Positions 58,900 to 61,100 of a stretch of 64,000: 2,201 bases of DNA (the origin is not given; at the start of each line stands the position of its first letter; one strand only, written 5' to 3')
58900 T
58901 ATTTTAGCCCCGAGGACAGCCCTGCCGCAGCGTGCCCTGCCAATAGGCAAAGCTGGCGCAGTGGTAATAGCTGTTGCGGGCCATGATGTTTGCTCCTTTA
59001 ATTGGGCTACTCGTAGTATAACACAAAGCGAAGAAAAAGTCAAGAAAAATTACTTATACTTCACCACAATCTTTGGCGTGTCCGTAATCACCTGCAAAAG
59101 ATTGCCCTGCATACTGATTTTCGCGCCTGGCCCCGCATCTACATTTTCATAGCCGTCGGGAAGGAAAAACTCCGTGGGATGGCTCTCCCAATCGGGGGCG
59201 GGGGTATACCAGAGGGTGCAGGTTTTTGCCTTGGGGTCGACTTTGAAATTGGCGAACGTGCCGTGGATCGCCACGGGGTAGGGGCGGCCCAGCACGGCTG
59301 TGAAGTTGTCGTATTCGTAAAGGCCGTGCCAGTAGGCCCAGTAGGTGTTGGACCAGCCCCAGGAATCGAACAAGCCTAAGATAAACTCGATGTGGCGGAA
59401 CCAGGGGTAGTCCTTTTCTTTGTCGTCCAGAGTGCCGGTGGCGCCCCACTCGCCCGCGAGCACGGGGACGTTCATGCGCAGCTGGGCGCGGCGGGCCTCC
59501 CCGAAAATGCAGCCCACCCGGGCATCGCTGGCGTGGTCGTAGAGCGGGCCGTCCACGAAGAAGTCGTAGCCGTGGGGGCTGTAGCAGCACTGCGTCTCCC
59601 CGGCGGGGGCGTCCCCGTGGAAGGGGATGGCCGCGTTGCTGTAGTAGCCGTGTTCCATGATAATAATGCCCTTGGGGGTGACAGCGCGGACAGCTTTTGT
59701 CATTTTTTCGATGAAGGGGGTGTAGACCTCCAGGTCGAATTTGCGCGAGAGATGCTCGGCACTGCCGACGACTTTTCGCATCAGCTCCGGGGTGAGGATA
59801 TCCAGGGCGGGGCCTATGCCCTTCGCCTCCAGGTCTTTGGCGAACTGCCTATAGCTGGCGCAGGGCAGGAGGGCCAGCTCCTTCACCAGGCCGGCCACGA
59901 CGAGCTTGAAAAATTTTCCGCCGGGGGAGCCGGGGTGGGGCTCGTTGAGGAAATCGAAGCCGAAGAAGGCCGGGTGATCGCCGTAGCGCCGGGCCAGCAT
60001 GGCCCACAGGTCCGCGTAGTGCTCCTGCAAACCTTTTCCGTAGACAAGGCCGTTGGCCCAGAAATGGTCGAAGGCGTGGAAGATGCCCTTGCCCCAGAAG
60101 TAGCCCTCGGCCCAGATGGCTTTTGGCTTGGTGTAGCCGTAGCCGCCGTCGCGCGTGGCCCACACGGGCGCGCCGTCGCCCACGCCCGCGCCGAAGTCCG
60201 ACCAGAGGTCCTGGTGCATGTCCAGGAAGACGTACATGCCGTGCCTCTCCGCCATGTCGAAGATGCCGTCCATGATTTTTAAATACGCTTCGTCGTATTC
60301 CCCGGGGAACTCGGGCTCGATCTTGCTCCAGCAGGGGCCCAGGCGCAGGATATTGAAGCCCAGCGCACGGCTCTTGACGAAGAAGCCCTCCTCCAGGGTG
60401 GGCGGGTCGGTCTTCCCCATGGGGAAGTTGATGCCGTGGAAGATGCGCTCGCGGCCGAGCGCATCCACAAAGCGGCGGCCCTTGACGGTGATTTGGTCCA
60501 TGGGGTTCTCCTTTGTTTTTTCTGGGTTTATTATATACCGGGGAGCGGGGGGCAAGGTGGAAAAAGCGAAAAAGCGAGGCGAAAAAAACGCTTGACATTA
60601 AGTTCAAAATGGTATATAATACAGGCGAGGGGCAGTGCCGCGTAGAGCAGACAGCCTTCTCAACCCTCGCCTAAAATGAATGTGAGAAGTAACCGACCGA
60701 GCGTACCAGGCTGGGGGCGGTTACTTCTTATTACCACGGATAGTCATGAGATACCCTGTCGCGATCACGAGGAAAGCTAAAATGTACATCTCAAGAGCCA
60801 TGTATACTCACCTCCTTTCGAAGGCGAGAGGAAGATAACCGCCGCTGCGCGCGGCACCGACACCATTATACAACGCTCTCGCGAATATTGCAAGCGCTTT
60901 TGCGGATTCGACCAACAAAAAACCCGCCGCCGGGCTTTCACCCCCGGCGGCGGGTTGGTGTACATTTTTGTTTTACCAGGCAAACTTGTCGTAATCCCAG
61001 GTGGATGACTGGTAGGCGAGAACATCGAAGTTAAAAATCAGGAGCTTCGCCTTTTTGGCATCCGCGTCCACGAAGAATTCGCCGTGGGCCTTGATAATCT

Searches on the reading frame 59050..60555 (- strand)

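Call 76: search_protein_families(library=pfam, proteins=[window:59050-60555:-], max_evalue=0.00001)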
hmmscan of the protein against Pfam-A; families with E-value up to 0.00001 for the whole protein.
window:59050-60555:- (501 aa): 2 families
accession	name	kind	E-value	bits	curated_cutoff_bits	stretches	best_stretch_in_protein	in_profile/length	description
PF00150.24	Cellulase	-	3.5e-25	89.4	23.5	2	54-210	22-134/272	Cellulase (glycosyl hydrolase family 5)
PF18564.7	Glyco_hydro_5_C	-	3e-07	31.2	22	1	424-470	1-47/87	Glycoside hydrolase family 5 C-terminal domain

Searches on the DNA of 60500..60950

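Call 72: search_rna_families(source=window, start=60500, end=60950, threshold=evalue, max_evalue=10)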
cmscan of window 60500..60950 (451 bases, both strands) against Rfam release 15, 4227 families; matches with E-value up to 10: 6.
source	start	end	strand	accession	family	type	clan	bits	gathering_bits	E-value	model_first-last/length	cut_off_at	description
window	60829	60943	+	RF02421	Bp1_684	Gene; sRNA;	-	28.4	44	0.00022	1-113/113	no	Burkholderia sRNA Bp1_Cand684_SIPHT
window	60592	60676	+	RF00113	SIB_RNA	Gene; antitoxin;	-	18.3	56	0.37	1-147/147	no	Short Intergenic Abundant RNA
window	60914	60950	-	RF02837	anti-hemB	Gene; sRNA;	-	11.3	49.5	6.8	55-81/81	5'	Burkholderia RNA 7 (anti-hemB)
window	60918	60950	-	RF01394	isrK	Gene; sRNA;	-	11.2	50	7.3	17-77/77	5'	isrK Hfq binding RNA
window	60725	60742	+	RF03010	mcrA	Gene; sRNA;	-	9.9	57.6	7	1-51/51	no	mcrA RNA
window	60500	60598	-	RF02042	HOTTIP_3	Gene; lncRNA;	-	4.8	50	8.5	1-124/353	3'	HOXA transcript at the distal tip, conserved region 3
